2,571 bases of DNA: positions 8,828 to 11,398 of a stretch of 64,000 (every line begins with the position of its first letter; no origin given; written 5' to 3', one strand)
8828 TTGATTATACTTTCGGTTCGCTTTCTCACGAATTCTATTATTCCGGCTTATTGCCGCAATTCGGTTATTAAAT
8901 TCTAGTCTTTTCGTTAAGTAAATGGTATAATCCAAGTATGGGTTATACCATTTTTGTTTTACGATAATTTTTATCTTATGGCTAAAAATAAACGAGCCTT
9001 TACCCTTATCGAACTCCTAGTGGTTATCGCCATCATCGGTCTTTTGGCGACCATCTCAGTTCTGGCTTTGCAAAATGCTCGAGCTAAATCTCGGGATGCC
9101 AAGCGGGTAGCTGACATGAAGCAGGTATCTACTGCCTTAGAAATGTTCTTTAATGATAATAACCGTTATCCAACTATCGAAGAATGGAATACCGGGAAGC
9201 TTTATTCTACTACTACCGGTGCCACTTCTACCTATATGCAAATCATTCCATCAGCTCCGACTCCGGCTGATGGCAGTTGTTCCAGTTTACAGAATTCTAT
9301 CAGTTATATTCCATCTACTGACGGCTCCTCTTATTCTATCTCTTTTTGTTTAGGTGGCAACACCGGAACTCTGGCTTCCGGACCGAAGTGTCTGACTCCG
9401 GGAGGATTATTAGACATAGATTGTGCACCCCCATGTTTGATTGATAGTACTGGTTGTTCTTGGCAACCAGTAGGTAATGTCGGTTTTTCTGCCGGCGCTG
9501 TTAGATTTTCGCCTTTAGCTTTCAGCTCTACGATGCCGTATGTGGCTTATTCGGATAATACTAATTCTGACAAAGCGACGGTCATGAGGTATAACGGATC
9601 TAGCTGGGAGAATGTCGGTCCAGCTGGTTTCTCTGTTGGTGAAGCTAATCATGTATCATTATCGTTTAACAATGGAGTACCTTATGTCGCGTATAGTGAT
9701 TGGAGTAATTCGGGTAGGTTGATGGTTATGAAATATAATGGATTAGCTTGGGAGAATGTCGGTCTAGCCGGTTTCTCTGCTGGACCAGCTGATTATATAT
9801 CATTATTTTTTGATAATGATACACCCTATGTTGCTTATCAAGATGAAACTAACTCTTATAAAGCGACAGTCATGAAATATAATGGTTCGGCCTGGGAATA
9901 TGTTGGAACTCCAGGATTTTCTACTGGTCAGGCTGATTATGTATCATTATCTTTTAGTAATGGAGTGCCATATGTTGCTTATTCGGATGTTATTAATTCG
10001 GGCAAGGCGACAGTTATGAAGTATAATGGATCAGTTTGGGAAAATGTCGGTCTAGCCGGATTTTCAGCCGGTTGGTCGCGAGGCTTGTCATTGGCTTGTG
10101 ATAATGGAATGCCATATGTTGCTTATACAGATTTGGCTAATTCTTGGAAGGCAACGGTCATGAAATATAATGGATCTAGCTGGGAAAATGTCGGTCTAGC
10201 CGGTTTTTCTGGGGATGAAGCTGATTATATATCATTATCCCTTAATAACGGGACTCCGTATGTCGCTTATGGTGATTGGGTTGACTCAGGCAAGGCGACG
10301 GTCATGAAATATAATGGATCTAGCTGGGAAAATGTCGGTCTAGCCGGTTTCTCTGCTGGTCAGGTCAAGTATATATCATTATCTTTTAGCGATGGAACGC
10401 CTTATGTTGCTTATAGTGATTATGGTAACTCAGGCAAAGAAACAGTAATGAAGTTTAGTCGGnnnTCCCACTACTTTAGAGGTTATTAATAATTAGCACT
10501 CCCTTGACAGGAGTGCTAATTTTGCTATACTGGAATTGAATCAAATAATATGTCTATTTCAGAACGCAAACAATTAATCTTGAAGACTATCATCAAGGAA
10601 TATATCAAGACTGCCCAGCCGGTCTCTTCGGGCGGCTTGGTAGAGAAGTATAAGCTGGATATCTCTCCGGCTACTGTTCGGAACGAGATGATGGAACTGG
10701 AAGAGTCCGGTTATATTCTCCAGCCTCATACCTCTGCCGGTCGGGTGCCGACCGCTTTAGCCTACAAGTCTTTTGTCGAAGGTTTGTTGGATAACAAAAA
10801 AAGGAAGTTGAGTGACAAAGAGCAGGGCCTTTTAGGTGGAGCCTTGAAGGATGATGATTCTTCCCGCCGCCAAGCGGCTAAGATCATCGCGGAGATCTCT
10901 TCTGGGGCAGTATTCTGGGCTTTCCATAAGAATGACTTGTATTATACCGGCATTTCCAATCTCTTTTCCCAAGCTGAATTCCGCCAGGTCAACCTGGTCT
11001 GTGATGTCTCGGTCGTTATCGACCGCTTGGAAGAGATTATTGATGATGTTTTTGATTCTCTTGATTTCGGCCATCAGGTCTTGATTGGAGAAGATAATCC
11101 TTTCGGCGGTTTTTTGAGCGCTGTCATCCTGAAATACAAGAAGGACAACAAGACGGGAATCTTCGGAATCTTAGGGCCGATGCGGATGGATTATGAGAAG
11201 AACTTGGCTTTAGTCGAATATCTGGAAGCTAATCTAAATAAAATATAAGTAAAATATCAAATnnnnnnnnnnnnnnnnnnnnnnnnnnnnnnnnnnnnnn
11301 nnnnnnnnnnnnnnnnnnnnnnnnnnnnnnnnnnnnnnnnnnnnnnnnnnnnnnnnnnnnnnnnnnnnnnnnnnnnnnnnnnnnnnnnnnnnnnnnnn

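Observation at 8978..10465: Type IV pilin fused to a complete seven-bladed beta-propeller with velcro closure, encoded by recombination-prone 144-bp tandem repeats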

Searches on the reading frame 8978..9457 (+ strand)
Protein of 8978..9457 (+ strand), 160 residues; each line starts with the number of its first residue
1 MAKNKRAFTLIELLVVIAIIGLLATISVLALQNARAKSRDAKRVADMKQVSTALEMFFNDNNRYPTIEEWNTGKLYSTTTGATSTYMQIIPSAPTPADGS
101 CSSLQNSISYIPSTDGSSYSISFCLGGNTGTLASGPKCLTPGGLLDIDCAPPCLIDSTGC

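Call 21: find_homologous_proteins(query=window:8978-9457:+)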
Query seq(160 aa) (160 aa): 4080 proteins with E <= 0.001 among 8000 candidates; the best 120 are listed.
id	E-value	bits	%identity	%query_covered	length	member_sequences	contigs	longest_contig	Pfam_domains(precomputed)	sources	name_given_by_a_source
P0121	1.6e-73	264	74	98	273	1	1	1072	PF09603.16,PF07963.18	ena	-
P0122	3.3e-71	256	75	96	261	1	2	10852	PF07963.18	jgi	-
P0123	3.0e-70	253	74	96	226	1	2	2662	PF07963.18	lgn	-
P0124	5.4e-70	252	77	93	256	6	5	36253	PF07963.18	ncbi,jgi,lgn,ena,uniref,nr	ncbi:hypothetical protein COT98_01485 [Candidatus Falkowbacteria bacterium CG10_big_fil_rev_8_21_14_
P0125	3.0e-65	237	71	94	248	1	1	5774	PF07963.18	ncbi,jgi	-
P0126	2.9e-60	220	71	94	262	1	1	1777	PF09603.16,PF07963.18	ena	-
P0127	3.4e-59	217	68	91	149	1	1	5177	PF07963.18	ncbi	ncbi:MAG: prepilin-type N-terminal cleavage/methylation domain-containing protein, partial [Patescib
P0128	4.9e-59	216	64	96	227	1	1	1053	PF07963.18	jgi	-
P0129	2.3e-58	214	65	93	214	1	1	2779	PF07963.18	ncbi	ncbi:MAG: prepilin-type N-terminal cleavage/methylation domain-containing protein, partial [Patescib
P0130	1.2e-57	212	66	94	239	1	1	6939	PF07963.18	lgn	-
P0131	1.5e-55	205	63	94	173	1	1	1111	PF07963.18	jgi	jgi:general secretion pathway protein G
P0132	6.9e-51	190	73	74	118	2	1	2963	-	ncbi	ncbi:hypothetical protein COT98_03540, partial [Candidatus Falkowbacteria bacterium CG10_big_fil_rev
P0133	3.3e-50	188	61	93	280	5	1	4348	PF09603.16,PF07963.18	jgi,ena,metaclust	metaclust:\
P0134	7.4e-50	187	64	88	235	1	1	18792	PF07963.18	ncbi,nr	ncbi:MAG TPA: prepilin-type N-terminal cleavage/methylation domain-containing protein, partial [bact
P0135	7.5e-49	183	58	98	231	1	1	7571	PF07963.18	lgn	-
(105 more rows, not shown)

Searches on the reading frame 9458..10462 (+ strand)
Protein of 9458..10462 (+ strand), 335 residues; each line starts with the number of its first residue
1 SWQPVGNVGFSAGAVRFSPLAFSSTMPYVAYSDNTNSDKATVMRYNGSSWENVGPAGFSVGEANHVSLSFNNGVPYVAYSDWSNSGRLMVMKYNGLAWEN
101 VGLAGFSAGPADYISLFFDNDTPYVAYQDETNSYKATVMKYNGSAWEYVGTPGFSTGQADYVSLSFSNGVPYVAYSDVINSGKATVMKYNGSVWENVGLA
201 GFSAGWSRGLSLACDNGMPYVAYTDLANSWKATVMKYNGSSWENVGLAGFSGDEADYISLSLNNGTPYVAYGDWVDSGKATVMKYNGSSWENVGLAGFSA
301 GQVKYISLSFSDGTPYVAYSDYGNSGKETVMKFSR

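Call 68: search_protein_representatives(protein=window:9458-10462:+)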
Query: 335 residues. Proteins with E-value up to 0.001 (for the whole library): 6244; up to 1e-10: 4758; up to 1e-30: 2762. The best 150 are listed.
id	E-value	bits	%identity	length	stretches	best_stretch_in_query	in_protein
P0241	0.0e+00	1784.5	41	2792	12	2-329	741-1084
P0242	0.0e+00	1773.5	47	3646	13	2-290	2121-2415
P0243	0.0e+00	1434.9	40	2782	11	2-321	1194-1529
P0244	0.0e+00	1331.7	48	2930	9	2-334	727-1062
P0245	0.0e+00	1134.7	37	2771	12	2-333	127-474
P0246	0.0e+00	1099.2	52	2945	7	1-333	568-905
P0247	0.0e+00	1085.8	48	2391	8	19-319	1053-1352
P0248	2.7e-281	947.8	43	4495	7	2-333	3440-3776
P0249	3.8e-276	930.8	56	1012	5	24-320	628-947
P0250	9.9e-275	926.2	52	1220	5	1-311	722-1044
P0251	2.1e-263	889.0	50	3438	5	2-334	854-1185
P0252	3.0e-257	868.7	53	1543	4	10-321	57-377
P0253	6.9e-255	860.9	52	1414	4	24-333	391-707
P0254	3.8e-252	851.9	48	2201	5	2-333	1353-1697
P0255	7.3e-250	844.4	53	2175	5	1-334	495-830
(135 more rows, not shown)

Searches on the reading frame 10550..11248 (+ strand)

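Call 12: search_protein_families(library=pfam, proteins=[window:10550-11248:+], max_evalue=0.001)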
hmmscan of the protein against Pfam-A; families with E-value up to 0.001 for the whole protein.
window:10550-11248:+ (232 aa): 3 families
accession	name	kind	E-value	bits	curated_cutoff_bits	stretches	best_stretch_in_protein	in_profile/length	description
PF01628.27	HrcA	-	1e-13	52.2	22.2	1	111-217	107-213/215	HrcA protein C terminal domain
PF08220.18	HTH_DeoR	-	0.00024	21.2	21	1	15-62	5-50/57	DeoR-like helix-turn-helix domain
PF03444.21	HrcA_DNA-bdg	-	0.0004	20.4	21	1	4-74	3-72/79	Winged helix-turn-helix transcription repressor, HrcA DNA-binding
